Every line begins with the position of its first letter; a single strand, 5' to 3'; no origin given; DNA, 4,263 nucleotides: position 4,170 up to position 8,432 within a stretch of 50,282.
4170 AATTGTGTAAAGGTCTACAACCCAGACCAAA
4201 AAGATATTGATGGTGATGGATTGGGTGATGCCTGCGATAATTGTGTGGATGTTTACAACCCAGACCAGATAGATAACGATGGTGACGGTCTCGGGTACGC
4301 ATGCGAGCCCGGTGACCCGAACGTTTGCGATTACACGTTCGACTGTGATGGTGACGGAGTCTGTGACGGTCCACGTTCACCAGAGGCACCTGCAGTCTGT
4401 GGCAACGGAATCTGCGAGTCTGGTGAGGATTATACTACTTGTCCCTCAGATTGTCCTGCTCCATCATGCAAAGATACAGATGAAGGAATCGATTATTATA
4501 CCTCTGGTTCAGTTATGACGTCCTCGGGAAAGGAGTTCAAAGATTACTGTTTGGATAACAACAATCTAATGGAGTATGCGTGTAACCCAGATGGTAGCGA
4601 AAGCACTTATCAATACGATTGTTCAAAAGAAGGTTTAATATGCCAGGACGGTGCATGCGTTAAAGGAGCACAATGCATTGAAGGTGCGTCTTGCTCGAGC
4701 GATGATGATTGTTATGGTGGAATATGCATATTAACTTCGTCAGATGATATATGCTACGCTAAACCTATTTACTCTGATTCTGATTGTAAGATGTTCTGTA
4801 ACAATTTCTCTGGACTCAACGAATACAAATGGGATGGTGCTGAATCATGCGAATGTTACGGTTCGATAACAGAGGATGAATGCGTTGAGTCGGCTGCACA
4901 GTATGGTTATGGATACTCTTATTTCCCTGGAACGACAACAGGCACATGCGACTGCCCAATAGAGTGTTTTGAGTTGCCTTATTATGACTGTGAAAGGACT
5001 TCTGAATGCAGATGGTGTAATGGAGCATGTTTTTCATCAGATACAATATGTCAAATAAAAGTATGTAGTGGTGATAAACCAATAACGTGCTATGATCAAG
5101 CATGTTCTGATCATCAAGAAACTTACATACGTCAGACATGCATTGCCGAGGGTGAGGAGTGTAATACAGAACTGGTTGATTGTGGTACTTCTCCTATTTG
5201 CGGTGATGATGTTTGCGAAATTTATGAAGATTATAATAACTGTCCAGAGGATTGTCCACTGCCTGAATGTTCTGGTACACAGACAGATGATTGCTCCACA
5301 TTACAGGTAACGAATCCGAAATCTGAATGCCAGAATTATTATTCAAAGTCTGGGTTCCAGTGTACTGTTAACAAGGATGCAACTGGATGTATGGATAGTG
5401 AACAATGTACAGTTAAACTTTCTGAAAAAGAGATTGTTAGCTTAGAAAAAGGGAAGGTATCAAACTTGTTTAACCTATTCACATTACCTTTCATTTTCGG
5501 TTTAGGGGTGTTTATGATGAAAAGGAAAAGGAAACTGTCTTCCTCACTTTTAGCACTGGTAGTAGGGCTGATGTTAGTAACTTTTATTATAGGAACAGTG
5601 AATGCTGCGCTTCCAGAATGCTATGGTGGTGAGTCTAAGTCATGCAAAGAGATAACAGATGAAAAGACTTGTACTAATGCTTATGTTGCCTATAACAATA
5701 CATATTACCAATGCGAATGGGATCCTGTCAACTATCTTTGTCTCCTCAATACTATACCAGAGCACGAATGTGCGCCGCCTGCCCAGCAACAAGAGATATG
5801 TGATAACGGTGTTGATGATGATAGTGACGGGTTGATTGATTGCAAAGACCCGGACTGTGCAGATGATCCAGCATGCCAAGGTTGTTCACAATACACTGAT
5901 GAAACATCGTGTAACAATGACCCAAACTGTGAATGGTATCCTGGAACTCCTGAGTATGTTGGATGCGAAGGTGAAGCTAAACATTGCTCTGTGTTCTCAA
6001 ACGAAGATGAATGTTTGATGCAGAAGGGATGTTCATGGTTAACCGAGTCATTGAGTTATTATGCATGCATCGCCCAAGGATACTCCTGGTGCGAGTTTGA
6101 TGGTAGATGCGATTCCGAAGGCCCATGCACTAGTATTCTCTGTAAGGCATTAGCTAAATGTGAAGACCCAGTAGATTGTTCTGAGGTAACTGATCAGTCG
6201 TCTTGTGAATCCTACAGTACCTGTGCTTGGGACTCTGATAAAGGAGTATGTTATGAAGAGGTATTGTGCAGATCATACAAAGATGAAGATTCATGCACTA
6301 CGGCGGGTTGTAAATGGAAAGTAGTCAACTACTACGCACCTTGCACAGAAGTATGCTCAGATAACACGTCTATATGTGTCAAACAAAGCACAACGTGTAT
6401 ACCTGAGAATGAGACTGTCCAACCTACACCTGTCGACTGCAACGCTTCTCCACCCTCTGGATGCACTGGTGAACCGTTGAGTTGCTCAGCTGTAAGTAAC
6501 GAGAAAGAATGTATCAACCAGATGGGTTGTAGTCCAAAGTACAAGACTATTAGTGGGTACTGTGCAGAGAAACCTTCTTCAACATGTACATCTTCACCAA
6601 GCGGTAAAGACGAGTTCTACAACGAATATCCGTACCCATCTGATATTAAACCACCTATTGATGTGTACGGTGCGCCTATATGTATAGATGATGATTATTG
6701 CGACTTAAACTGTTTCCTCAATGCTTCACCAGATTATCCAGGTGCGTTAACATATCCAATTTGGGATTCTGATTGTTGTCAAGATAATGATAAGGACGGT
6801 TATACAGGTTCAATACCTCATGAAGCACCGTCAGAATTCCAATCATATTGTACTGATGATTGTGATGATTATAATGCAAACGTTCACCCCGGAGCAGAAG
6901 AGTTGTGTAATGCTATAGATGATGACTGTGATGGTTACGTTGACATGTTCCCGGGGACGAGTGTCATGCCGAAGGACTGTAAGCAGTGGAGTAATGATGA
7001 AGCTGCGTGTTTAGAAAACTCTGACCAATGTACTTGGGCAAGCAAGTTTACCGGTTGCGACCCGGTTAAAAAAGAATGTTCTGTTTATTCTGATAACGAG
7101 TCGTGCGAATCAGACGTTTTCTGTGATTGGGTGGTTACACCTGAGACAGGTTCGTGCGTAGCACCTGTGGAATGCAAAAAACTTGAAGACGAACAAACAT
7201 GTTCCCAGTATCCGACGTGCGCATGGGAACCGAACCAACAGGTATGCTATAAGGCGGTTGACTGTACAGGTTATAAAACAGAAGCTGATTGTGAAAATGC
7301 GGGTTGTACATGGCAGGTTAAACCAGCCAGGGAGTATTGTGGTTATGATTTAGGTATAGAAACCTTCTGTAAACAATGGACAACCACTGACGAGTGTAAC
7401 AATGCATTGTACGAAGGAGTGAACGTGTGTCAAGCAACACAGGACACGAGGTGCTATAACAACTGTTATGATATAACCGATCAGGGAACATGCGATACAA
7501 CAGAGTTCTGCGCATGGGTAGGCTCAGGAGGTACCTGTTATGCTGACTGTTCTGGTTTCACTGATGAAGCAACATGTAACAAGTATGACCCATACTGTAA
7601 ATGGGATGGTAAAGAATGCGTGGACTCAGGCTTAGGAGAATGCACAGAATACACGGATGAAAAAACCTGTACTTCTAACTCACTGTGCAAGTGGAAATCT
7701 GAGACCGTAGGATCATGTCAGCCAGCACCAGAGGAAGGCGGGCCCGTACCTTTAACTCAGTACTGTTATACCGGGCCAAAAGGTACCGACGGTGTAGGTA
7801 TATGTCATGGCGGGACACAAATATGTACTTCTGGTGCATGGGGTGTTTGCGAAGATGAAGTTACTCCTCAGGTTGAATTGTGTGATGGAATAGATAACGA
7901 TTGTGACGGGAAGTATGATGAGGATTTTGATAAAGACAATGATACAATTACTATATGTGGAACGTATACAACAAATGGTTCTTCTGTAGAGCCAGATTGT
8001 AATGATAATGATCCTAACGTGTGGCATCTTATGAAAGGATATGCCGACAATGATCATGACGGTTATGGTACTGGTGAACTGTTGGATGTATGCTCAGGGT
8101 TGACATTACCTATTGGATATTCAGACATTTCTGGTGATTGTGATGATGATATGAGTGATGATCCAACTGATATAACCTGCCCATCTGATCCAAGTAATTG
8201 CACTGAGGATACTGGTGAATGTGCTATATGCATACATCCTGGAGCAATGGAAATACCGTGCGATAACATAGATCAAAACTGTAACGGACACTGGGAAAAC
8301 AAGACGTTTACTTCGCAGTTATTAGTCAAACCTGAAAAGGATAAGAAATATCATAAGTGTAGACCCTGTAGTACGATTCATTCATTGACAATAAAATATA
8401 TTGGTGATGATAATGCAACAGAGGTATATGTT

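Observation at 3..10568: Open-ended >10.5-kb ORF encoding a mosaic surface protein built from integrin/thrombospondin-style adhesion modules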

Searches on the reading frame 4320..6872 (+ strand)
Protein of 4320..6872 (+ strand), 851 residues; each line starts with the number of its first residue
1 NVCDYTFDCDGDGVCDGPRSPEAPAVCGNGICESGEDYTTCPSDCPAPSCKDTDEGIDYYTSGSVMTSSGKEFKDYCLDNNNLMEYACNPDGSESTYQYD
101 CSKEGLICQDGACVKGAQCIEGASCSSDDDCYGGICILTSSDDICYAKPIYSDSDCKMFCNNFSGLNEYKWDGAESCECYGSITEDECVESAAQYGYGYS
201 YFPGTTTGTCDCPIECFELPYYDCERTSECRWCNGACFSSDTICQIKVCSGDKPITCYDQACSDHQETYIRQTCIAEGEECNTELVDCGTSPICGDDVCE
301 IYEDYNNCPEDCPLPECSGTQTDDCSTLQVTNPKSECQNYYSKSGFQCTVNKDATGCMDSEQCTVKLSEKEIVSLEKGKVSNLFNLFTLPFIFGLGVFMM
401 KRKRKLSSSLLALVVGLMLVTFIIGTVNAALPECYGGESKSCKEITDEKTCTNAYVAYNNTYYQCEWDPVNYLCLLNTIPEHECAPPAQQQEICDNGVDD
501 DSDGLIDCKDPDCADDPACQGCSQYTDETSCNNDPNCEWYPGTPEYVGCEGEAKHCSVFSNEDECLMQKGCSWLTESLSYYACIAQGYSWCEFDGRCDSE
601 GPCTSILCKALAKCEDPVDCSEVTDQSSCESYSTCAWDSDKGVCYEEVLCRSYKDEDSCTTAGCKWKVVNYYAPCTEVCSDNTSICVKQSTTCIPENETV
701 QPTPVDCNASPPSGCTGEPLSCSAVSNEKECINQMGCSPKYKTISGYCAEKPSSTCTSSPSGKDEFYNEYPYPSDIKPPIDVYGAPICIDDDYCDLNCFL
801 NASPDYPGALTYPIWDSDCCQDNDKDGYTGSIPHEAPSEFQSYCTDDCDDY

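Call 30: find_homologous_proteins(query=window:4320-6872:+, max_evalue=0.001)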
Query window:4320-6872:+ (851 aa): 16 proteins with E <= 0.001 among 4419 candidates.
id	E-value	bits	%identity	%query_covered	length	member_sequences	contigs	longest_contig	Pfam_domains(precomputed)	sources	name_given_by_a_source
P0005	2.3e-47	180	36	24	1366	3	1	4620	PF11617.14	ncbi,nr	ncbi:hypothetical protein DRN85_08100 [Methanosarcinales archaeon]|nr:MAG: hypothetical protein DRN8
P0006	2.9e-29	120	62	12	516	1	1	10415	-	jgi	-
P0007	9.2e-21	92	37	27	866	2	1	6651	PF13229.13,PF05048.20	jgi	-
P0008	2.2e-20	91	42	7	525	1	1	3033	-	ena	-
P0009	1.1e-18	85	62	4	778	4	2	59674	PF13365.13,PF04151.22,PF00089.33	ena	-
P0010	5.3e-16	76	28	36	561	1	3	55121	-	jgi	-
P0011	4.6e-13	66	36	12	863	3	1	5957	PF11617.14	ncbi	ncbi:MAG: putative metal-binding motif-containing protein, partial [Sandaracinaceae bacterium]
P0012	1.1e-12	65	79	2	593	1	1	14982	-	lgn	-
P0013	1.6e-11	61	60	4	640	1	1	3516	PF11617.14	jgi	jgi:hypothetical protein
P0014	1.9e-11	61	40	6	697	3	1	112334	PF13948.12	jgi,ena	-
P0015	3.8e-9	53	37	12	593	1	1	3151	-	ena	-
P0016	1.4e-7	48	72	3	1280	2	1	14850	-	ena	-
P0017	4.9e-6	43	46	5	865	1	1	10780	-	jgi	jgi:hypothetical protein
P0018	1.1e-5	42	37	13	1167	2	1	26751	PF01835.26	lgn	-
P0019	1.6e-5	41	59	5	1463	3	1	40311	PF13229.13,PF17517.8,PF10102.15,PF05048.20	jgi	-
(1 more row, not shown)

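Call 50: find_encoding_contigs(protein=P0005, flank=5000, max_places=3)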
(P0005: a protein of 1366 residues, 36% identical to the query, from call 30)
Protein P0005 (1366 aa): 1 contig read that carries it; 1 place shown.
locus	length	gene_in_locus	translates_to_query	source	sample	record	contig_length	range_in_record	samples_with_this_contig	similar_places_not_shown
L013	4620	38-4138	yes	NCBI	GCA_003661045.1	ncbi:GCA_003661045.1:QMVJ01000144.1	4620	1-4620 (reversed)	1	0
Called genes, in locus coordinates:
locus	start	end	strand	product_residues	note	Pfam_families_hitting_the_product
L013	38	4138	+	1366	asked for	PF11617:Cu-binding_MopE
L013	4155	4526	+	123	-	-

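Call 69: search_protein_families(library=pfam, proteins=[P0005], max_evalue=0.01)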
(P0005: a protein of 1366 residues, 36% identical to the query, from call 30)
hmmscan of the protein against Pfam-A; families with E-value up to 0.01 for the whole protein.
P0005 (1366 aa): 3 families
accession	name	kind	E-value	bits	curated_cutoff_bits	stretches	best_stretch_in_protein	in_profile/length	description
PF11617.13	Cu-binding_MopE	-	7.1e-18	65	27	2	1095-1121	1-26/30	Putative metal-binding motif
PF02412.23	TSP_3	-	0.00038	20.5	25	1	235-256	15-36/36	Thrombospondin type 3 repeat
PF13229.12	Beta_helix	-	0.00046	20.3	25.9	1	43-110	77-146/158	Right handed beta helix region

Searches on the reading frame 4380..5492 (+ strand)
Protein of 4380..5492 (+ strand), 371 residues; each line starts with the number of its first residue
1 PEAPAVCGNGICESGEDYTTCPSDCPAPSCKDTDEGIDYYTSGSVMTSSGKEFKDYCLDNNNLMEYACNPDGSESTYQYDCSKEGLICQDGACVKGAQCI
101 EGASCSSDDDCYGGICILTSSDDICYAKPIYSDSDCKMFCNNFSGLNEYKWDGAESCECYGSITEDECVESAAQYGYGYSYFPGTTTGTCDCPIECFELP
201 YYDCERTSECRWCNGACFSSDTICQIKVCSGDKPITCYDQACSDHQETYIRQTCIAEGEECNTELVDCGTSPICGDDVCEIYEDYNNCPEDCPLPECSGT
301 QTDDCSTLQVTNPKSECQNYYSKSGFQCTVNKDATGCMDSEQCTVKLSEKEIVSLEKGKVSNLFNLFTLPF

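Call 29: search_protein_families(library=pfam, proteins=[window:4380-5492:+], max_evalue=5)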
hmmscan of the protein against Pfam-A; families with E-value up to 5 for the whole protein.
window:4380-5492:+ (371 aa): 0 families

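Call 57: search_protein_families(library=ncbifam, proteins=[window:4380-5492:+], max_evalue=5)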
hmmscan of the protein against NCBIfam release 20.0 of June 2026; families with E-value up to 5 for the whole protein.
window:4380-5492:+ (371 aa): 0 families

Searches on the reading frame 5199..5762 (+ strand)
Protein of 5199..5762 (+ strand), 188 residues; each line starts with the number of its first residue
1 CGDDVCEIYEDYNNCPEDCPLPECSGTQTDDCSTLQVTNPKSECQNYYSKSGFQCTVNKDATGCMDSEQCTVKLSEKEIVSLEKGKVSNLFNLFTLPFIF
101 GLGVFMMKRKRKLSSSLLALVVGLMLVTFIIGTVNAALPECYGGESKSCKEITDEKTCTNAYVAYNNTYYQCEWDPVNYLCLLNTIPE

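Call 46: search_protein_representatives(protein=window:5199-5762:+)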
Query: 188 residues. Proteins with E-value up to 0.001 (for the whole library): 6; up to 1e-10: 2; up to 1e-30: 0. The best 6 are listed.
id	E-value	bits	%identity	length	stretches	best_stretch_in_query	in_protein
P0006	1.1e-26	110.2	60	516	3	1-72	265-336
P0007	7.6e-22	94.4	51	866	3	1-77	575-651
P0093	6.0e-08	49.1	31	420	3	136-181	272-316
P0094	6.9e-05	39.1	57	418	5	1-28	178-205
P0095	7.9e-04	35.6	53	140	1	147-182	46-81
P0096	8.5e-04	35.5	54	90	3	1-25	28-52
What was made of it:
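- Tried and rejected: The representative library lacks both this protein and P0005 (call 46). The representative search gave six hits and none covers the TM region (call 46).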

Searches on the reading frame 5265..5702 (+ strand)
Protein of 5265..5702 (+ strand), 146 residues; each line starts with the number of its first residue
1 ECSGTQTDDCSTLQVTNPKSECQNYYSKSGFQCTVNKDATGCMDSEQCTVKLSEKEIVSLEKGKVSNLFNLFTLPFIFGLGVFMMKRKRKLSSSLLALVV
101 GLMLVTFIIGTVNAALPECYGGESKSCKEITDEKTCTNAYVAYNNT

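Call 83: find_related_loci(query=A3, collection=viral_contigs, flank=6000)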
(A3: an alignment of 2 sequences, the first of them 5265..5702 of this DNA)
Query A3 (146 aa) in viral_contigs; peptide patterns used: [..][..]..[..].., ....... (x = any residue, [..] = any of these).
273 stretches matched a pattern, but none encodes a relative of the query by tblastn (E <= 1e-3).

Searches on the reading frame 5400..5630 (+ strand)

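Call 57: search_protein_families(library=ncbifam, proteins=[window:5400-5630:+], max_evalue=5)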
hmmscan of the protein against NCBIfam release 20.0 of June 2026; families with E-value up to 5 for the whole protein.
window:5400-5630:+ (77 aa): 5 families
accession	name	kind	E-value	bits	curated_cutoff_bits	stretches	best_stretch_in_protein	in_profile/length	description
NF033465.3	PTPA-CTERM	subfamily_domain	0.019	15.1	29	1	29-45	7-23/26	PTPA-CTERM sorting domain-containing protein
NF052412.1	NOV95GJQ_fam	equivalog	0.076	12.8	200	1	28-67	23-61/172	NOV95GJQ family terpene biosynthesis-related protein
NF058595.1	invert_tail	domain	0.085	13.2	37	1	22-64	25-70/113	lipo-invert putative C-terminal anchoring domain-containing protein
NF009304.0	PRK12661.1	equivalog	0.27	11.3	152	1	21-64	2-40/140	putative monovalent cation/H+ antiporter subunit C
TIGR02595.1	PEP_CTERM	domain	1.8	9.6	16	1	29-45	8-24/24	PEP-CTERM sorting domain-containing protein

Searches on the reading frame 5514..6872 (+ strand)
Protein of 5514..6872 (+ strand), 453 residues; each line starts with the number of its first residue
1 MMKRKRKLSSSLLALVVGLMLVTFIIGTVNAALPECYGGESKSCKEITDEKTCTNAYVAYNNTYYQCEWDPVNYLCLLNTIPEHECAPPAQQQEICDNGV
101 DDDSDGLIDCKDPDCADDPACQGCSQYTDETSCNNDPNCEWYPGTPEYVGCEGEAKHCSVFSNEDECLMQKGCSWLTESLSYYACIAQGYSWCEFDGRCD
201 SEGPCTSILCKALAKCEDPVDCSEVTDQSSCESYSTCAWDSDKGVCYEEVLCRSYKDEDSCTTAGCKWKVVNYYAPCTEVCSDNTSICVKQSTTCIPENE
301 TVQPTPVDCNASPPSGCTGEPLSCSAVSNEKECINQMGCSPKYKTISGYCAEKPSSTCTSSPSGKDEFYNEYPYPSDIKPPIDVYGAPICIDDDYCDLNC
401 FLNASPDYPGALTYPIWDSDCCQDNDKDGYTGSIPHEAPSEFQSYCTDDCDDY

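Call 29: search_protein_families(library=pfam, proteins=[window:5514-6872:+], max_evalue=5)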
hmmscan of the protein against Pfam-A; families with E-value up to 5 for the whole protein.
window:5514-6872:+ (453 aa): 0 families

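Call 57: search_protein_families(library=ncbifam, proteins=[window:5514-6872:+], max_evalue=5)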
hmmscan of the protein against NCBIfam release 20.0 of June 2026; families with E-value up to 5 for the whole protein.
window:5514-6872:+ (453 aa): 1 family
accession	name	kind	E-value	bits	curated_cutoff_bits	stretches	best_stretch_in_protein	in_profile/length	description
NF033662.1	acid_disulf_rpt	repeat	8.2e-10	38.3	41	1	91-121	2-32/32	acidic double-disulfide repeat-containing protein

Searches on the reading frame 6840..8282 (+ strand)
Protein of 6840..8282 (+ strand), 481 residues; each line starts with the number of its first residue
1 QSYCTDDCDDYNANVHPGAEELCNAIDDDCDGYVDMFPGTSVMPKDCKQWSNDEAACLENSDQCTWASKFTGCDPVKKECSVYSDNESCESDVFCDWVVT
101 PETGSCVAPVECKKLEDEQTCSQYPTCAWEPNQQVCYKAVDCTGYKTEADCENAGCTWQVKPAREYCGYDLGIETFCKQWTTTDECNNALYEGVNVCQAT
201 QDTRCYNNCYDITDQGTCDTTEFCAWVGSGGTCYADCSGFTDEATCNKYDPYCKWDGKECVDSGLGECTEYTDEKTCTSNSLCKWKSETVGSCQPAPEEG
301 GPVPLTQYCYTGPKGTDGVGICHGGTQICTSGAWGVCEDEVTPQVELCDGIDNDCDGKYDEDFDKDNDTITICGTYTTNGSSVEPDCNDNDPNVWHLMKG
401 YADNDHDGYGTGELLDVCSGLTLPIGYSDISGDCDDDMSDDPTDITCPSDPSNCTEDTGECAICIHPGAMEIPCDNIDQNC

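Call 29: search_protein_families(library=pfam, proteins=[window:6840-8282:+], max_evalue=5)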
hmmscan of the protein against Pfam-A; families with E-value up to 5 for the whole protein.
window:6840-8282:+ (481 aa): 2 families
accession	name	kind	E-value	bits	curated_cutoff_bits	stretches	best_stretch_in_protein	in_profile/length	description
PF11617.13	Cu-binding_MopE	-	3.2e-16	59.7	27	4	7-35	1-29/30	Putative metal-binding motif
PF01508.21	Paramecium_SA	-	9.7e-05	23.2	21.2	2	241-294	2-57/62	Paramecium surface antigen domain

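Call 57: search_protein_families(library=ncbifam, proteins=[window:6840-8282:+], max_evalue=5)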
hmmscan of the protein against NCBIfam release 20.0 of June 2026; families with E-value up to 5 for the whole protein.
window:6840-8282:+ (481 aa): 0 families

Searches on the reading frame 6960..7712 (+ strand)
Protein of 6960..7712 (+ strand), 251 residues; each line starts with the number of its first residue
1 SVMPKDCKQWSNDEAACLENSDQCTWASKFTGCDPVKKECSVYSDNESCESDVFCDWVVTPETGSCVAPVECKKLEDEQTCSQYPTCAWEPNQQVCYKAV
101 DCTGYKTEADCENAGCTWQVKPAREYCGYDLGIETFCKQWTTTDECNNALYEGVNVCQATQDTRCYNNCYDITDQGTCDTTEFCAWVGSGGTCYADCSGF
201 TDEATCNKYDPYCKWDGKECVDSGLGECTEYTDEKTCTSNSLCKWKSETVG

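Call 75: predict_structure(alignment_id=A2)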
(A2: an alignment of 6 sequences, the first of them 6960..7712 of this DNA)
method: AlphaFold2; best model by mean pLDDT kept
length: 251 residues; sequences in the alignment: 6
mean_pLDDT: 61.3   pTM: 0.29
mean pLDDT of the five models: 61.3, 59.2, 56.0, 53.1, 52.2
residues with pLDDT >= 90: 0; 70-90: 76; 50-70: 112; < 50: 63
segments of 3 or more residues with pLDDT < 50: 1-5, 28-30, 102-104, 120-127, 129-139, 141-167, 249-251
pLDDT, mean of each block of 10 residues (from residue 1): 49 68 57 58 72 63 62 79 74 66 54 55 42 43 47 35 45 78 68 74 77 80 63 70 58 30
secondary structure, 60 per line:
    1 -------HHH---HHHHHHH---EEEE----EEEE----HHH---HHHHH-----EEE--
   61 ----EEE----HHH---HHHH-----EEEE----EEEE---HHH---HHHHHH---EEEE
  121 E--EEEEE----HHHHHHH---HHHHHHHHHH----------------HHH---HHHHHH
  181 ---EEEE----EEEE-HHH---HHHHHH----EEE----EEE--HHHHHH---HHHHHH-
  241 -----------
elements in order: H14-20 E24-27 E32-35 H46-50 E56-58 E65-67 H78-81 E87-90 E95-98 H108-113 E117-121 E124-128 H133-139 H143-152 H175-180 E184-187 E192-195 H203-208 E213-215 E220-222 H225-230 H234-239

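Call 78: fold_search(model_id=the predicted structure, library=pdb)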
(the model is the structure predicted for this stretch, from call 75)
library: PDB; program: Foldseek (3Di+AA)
matches with E <= 10: 147; with E <= 0.001: 0
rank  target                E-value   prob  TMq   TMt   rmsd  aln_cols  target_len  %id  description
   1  8jxf_B                1.6e-02  0.09  0.13  0.06  23.0       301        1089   14  rat megalin RAP complex bodyA (released 2024-06-19)
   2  8jut_A                8.4e-02  0.05  0.11  0.02  22.9       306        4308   12  rat megalin RAP complex (released 2024-06-19)
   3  9i3v_A                1.2e-01  0.04  0.11  0.03  20.2       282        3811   13  Cryo-EM structure of the human LRP2 ectodomain (released 2026-02-04)
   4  6qp8_A                1.3e-01  0.57  0.12  0.05  10.9        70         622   14  Drosophila Semaphorin 2b (released 2019-08-21)
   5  8jxi_A                1.4e-01  0.03  0.11  0.04  27.6       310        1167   17  rat megalin RAP complex wingB (released 2024-06-19)
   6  5l5g_A                3.3e-01  0.54  0.13  0.04   8.9        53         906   19  Plexin A2 full extracellular region, domains 1 to 8 modeled, data to 10 angstrom (released 2016-07-06)
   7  6x1o_B                3.3e-01  0.07  0.13  0.17  17.9       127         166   15  WOR5 from Pyrococcus furiosus, as crystallized (released 2021-11-24)
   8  8jxh_B                3.5e-01  0.03  0.11  0.04  22.5       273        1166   14  rat megalin RAP complex wingA (released 2024-06-19)
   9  8jxc_A                3.5e-01  0.02  0.11  0.04  21.5       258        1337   12  rat megalin wingB (released 2024-06-19)
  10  7vg7_A                4.0e-01  0.51  0.13  0.07   8.1        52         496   23  Plexin B1 extracellular fragment in complex with lasso-grafted PB1m6A9 peptide (released 2022-08-17)
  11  5l5g_B                4.6e-01  0.44  0.13  0.05   8.8        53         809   19  Plexin A2 full extracellular region, domains 1 to 8 modeled, data to 10 angstrom (released 2016-07-06)
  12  6fkk_A                4.6e-01  0.41  0.13  0.07   8.7        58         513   21  Drosophila Semaphorin 1b, extracellular domains 1-2 (released 2019-02-06)
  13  7vf3_C                4.9e-01  0.38  0.13  0.07   8.9        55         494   22  Plexin B1 extracellular fragment in complex with lasso-grafted PB1m7 peptide (released 2022-08-17)
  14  1olz_A                4.9e-01  0.18  0.14  0.06  11.4        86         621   17  The ligand-binding face of the semaphorins revealed by the high resolution crystal structure of SEMA4D (released 2003-09-11)
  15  6qp7_A                5.3e-01  0.30  0.13  0.06   9.1        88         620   14  Drosophila Semaphorin 2a (released 2019-08-21)
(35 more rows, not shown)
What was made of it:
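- On PSI (plexin-semaphorin-integrin) domain PF01437: Plexin and semaphorin hits recur but at E 0.13-0.7 and probability <= 0.57 (calls 75, 78).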
